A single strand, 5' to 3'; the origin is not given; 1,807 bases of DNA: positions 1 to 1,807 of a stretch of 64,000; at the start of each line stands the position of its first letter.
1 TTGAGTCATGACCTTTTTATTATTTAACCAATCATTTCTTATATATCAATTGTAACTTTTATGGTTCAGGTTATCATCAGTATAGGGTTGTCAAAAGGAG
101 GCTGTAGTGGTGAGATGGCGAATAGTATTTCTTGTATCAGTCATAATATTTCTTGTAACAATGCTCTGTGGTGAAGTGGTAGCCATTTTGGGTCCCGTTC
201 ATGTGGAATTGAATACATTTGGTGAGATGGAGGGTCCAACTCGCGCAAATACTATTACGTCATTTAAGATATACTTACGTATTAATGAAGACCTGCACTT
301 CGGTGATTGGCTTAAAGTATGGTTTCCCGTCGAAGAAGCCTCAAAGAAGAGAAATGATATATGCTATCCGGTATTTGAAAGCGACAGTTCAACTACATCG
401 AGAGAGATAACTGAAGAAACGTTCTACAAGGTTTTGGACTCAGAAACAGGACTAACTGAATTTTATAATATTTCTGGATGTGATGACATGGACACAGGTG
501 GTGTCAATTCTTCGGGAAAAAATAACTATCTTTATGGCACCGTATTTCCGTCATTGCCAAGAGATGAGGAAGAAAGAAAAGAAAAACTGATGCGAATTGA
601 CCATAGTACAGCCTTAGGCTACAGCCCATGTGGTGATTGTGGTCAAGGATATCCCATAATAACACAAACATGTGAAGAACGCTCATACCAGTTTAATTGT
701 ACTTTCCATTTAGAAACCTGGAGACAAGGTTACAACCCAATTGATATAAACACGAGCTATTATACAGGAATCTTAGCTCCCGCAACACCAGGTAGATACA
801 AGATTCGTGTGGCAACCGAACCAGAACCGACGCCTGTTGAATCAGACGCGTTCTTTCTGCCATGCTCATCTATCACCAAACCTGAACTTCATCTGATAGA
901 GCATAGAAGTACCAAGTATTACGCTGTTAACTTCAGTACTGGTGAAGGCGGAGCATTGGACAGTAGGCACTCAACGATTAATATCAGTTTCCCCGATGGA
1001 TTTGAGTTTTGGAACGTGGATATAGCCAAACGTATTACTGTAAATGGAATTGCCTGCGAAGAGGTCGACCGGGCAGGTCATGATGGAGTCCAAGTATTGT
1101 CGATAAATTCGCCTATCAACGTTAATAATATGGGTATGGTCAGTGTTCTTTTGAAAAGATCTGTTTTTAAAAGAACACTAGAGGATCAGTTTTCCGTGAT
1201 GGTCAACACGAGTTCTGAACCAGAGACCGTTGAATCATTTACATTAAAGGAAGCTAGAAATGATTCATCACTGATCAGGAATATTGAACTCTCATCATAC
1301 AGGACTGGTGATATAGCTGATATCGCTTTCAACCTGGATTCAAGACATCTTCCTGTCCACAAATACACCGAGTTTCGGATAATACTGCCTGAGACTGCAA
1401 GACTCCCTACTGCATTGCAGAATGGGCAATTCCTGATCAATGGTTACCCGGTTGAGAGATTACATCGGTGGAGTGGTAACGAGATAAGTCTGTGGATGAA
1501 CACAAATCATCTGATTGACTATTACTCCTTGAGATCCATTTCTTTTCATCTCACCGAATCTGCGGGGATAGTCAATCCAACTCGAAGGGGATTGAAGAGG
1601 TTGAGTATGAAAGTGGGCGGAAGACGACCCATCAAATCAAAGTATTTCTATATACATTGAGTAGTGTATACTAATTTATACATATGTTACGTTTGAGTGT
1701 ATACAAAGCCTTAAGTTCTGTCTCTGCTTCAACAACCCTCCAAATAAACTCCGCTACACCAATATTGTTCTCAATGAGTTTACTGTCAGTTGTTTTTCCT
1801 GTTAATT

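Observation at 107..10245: Two divergent paralogues of an uncharacterised secreted family flank the rpsF operon; a 26-aa block is held identical by selection, not by recent conversion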

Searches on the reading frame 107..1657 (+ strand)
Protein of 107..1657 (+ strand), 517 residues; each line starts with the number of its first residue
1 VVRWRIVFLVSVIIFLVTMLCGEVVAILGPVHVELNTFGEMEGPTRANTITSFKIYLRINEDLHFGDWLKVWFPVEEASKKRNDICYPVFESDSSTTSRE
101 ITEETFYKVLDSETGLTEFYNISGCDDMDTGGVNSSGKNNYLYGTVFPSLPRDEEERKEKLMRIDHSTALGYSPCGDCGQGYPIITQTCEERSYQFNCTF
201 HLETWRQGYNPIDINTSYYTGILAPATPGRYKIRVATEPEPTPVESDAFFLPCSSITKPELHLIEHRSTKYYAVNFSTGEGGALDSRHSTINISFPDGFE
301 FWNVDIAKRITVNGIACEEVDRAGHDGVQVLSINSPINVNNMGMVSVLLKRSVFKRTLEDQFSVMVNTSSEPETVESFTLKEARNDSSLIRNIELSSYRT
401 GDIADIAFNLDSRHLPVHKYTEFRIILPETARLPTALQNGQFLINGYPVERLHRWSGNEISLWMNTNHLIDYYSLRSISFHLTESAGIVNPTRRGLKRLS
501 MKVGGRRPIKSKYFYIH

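Call 4: search_protein_families(library=pfam, proteins=[window:107-1657:+], max_evalue=0.1)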
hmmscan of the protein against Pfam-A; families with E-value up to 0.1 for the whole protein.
window:107-1657:+ (517 aa): 0 families

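Call 6: find_homologous_proteins(query=window:107-1657:+)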
Query window:107-1657:+ (517 aa): 37 proteins with E <= 0.001 among 4961 candidates.
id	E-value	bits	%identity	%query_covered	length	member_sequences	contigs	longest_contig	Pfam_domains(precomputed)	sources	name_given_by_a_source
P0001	0.0e+0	1202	100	100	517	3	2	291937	-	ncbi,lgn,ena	-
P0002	1.1e-206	706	59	100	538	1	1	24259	-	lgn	-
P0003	5.3e-124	433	43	99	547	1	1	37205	-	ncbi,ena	-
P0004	3.9e-116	407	43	100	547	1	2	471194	-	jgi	jgi:hypothetical protein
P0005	4.1e-97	344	37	96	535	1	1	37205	-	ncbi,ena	-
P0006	1.5e-96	342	37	99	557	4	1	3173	-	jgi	-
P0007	2.0e-94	335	37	95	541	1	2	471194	-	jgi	jgi:hypothetical protein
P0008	1.4e-86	310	42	73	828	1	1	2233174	PF07833.17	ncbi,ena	-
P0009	4.0e-79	285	40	74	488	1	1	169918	-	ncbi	ncbi:MAG: hypothetical protein R2883_01470 [Caldisericia bacterium]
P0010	4.8e-79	285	42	72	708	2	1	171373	-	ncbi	-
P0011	1.3e-78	283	41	73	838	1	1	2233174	PF07833.17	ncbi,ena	-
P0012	7.3e-78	281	39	79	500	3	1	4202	-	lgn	-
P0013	5.1e-77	278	40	70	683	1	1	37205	-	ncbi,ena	-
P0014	3.4e-75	272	40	72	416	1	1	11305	-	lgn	-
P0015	7.3e-71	258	48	53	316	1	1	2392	-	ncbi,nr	ncbi:MAG: hypothetical protein KAH30_05870, partial [Caldisericia bacterium]|nr:hypothetical protein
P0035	1.1e-28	118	40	30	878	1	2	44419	PF09136.17,PF07833.17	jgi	jgi:hypothetical protein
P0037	6.8e-22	96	28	62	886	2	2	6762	PF07833.17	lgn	-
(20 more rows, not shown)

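Call 12: find_encoding_contigs(protein=P0001, flank=3000, max_places=3)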
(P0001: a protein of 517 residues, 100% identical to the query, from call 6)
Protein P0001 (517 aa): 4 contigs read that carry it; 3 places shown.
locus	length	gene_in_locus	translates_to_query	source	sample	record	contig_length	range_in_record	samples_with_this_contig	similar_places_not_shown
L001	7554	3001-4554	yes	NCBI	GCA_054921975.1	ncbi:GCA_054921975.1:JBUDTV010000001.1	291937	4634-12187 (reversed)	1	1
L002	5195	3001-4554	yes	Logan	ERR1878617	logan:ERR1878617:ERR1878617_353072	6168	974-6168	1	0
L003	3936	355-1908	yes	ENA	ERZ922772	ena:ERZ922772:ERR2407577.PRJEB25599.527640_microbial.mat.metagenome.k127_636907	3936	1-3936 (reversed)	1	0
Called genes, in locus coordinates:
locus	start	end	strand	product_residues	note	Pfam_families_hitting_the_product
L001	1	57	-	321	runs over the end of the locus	-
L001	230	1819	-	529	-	PF00171:Aldedh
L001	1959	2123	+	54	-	PF02416:TatA_B_E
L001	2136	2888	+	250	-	PF00902:TatC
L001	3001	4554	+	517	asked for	-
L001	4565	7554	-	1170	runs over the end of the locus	PF00069:Pkinase, PF07714:PK_Tyr_Ser-Thr, PF17667:Pkinase_fungal, PF13191:AAA_16 (weak), PF13401:AAA_22 (faint)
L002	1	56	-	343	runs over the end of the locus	?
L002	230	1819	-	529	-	PF00171:Aldedh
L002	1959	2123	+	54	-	PF02416:TatA_B_E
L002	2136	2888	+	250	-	PF00902:TatC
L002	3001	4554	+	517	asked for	-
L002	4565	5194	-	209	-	?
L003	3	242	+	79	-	?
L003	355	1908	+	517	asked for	-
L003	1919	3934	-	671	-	?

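Call 13: list_cluster_members(proteins=[P0001, P0010, P0008, P0003])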
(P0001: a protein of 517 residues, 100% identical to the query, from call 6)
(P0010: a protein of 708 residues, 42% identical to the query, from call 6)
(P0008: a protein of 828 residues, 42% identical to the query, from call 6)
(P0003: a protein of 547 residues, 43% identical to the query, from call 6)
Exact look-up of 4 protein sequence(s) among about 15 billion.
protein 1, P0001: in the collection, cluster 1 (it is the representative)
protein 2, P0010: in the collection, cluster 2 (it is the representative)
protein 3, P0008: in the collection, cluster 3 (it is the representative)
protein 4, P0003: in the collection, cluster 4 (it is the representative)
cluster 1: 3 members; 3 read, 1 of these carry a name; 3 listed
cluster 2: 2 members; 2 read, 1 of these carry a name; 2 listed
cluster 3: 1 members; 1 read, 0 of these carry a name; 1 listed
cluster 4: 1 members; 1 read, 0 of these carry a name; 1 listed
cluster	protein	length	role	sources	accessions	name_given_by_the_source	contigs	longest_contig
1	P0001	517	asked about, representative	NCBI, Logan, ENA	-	-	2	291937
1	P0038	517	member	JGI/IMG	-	hypothetical protein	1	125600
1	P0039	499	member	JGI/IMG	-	-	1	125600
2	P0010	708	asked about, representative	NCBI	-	-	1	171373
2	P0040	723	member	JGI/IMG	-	hypothetical protein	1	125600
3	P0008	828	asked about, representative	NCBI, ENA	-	-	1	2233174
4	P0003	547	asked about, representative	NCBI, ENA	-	-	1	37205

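Call 16: search_solved_structures(query=A1, max_evalue=1, show_alignments=2)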
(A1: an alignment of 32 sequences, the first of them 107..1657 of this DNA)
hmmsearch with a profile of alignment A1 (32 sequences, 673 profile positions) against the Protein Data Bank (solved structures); distinct sequences matched with E-value up to 1: 0.

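Call 17: search_protein_families(library=ncbifam, proteins=[window:107-1657:+], max_evalue=0.1)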
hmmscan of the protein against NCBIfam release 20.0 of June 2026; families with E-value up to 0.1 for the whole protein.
window:107-1657:+ (517 aa): 1 family
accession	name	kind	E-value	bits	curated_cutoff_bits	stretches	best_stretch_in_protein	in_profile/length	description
NF010710.0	PRK14112.1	equivalog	0.034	14.1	297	1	397-440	85-127/149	urease accessory protein UreE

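Call 18: predict_structure(alignment_id=A1)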
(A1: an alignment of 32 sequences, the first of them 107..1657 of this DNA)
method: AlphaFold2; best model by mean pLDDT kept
length: 517 residues; sequences in the alignment: 32
mean_pLDDT: 81.5   pTM: 0.56
mean pLDDT of the five models: 81.5, 81.4, 80.7, 79.5, 78.6
residues with pLDDT >= 90: 182; 70-90: 244; 50-70: 61; < 50: 30
segments of 3 or more residues with pLDDT < 50: 39-42, 89-98, 127-138
pLDDT, mean of each block of 10 residues (from residue 1): 85 82 58 70 65 86 90 89 64 35 80 92 57 43 85 93 88 62 91 90 65 85 87 92 89 78 82 85 82 89 80 86 74 89 85 80 87 82 69 91 94 89 93 90 94 92 87 87 93 85 87 85
secondary structure, 60 per line:
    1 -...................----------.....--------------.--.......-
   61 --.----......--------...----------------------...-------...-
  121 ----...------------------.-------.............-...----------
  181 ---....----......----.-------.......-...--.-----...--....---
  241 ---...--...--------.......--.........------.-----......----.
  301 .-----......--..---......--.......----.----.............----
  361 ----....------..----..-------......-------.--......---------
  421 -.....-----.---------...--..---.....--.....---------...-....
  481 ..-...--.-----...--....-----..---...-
elements in order: H2-20 E31-35 E53-59 E68-73 E107-109 E117-119 H154-166 E168-170 E184-187 E192-197 E210-216 E229-231 E234-237 E244-246 E249-251 E260-266 E269-277 E290-295 E310-312 E320-325 E328-334 E344-350 E354-356 E365-368 E390-395 E406-411 E422-426 E442-444 E452-456 E459-463 E477-482 E495-497 E500-503 E514-516

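Call 21: fold_search(model_id=the predicted structure, library=pdb)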
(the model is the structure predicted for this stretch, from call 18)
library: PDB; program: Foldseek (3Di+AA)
matches with E <= 10: 1523; with E <= 0.001: 60
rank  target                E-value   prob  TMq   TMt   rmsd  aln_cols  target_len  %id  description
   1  8beg_A                2.4e-11  1.00  0.29  0.24  20.4       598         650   10  Structure of Ig-like domains from PrgB (released 2022-11-30)
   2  7nxd_A                2.8e-07  1.00  0.18  0.12  25.1       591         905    8  Cryo-EM structure of human integrin alpha5beta1 in the half-bent conformation (released 2021-08-25)
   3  7l0o_B                3.8e-07  1.00  0.24  0.25  18.2       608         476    8  Streptococcus gordonii C123 Domain(s)-Structural and Functional Analysis (released 2021-09-08)
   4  3k6s_A                9.3e-07  0.99  0.16  0.09  24.9       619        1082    8  Structure of integrin alphaXbeta2 ectodomain (released 2010-01-12)
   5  8xen_A                3.8e-06  0.97  0.14  0.09  26.1       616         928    7  Cryo-EM structure of integrin ITGAV/ITGB3 complex, conformation 4 (released 2024-12-18)
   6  5es4_C                4.0e-06  0.98  0.15  0.10  24.3       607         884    8  RE-REFINEMENT OF INTEGRIN ALPHAXBETA2 ECTODOMAIN IN THE CLOSED/BENT CONFORMATION (released 2016-03-02)
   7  3fcs_A                4.4e-06  0.99  0.17  0.11  24.5       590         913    9  Structure of complete ectodomain of integrin aIIBb3 (released 2009-01-20)
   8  8xer_A                4.9e-06  0.99  0.16  0.11  24.6       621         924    8  Cryo-EM structure of integrin ITGAV, ITGB3 and Cilengitide TFA complex, conformation 1 (released 2024-12-18)
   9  9ijj_P                5.1e-06  0.87  0.15  0.14  34.3       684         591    7  In situ structure of the central apparatus in mouse sperm axoneme. (released 2025-06-04)
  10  8t2v_A                5.4e-06  0.99  0.16  0.10  24.4       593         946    8  Cryo-EM Structures of Full-length Integrin alphaIIbbeta3 in Native Lipids (released 2023-07-26)
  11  2f6a_A                8.9e-06  1.00  0.16  0.23  13.7       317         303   11  Collagen Adhesin and Collagen Complex Structure (released 2006-12-12)
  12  9e8a_A                8.9e-06  0.99  0.16  0.10  23.8       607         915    8  Integrin aIIbb3 bent conformation from human platelet membrane crude preparation (released 2025-10-15)
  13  3fcs_C                1.1e-05  0.99  0.17  0.11  24.4       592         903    7  Structure of complete ectodomain of integrin aIIBb3 (released 2009-01-20)
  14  8gcd_A                1.1e-05  0.99  0.18  0.11  24.3       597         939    7  Full length Integrin AlphaIIbBeta3 in inactive state (released 2024-03-06)
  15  6avr_A                1.1e-05  0.94  0.14  0.09  24.3       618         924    7  Human alpha-V beta-3 Integrin (intermediate conformation) in complex with the therapeutic antibody LM609 (released 2017-11-01)
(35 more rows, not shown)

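Call 22: search_protein_representatives(alignment_id=A1)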
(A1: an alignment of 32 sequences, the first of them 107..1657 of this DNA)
Query: 32 sequences, 673 profile positions. Proteins with E-value up to 0.001 (for the whole library): 650; up to 1e-10: 407; up to 1e-30: 222. The best 150 are listed.
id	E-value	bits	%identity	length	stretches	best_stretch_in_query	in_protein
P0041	1.7e-223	760.6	-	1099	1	3-653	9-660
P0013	1.5e-222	757.4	-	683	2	1-593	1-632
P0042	1.0e-219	748.1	-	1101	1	3-653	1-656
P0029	3.9e-219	746.2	-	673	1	4-650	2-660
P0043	1.6e-218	744.1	-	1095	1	9-657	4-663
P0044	3.4e-215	733.1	-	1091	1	4-660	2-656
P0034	1.5e-212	724.4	-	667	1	10-655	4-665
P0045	1.6e-207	707.8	-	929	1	1-528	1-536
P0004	1.7e-203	694.5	-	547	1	1-532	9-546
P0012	4.6e-203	693.0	-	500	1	7-488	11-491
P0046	3.9e-202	690.0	-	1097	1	7-657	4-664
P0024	1.8e-201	687.7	-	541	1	5-534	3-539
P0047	3.9e-201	686.7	-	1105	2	8-657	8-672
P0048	4.7e-198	676.5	-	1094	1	7-664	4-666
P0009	4.2e-196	670.0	-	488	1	3-464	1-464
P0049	7.4e-196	669.2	-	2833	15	290-506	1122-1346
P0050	6.4e-194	662.8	-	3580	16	234-517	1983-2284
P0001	4.5e-186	636.9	-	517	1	6-530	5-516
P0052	8.9e-183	626.0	-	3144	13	265-529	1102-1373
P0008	3.1e-168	577.9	-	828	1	3-593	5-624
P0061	5.1e-148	511.1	-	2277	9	231-517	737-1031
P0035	8.4e-139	480.7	-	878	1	213-664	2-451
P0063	6.8e-120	418.2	-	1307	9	242-410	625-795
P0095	3.9e-79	283.5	-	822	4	273-531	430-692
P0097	1.3e-76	275.2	-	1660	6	272-520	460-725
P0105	6.6e-73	262.9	-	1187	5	233-393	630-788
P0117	1.5e-67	245.2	-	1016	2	178-647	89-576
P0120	9.4e-65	236.0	-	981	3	167-534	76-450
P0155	4.9e-49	184.0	-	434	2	165-517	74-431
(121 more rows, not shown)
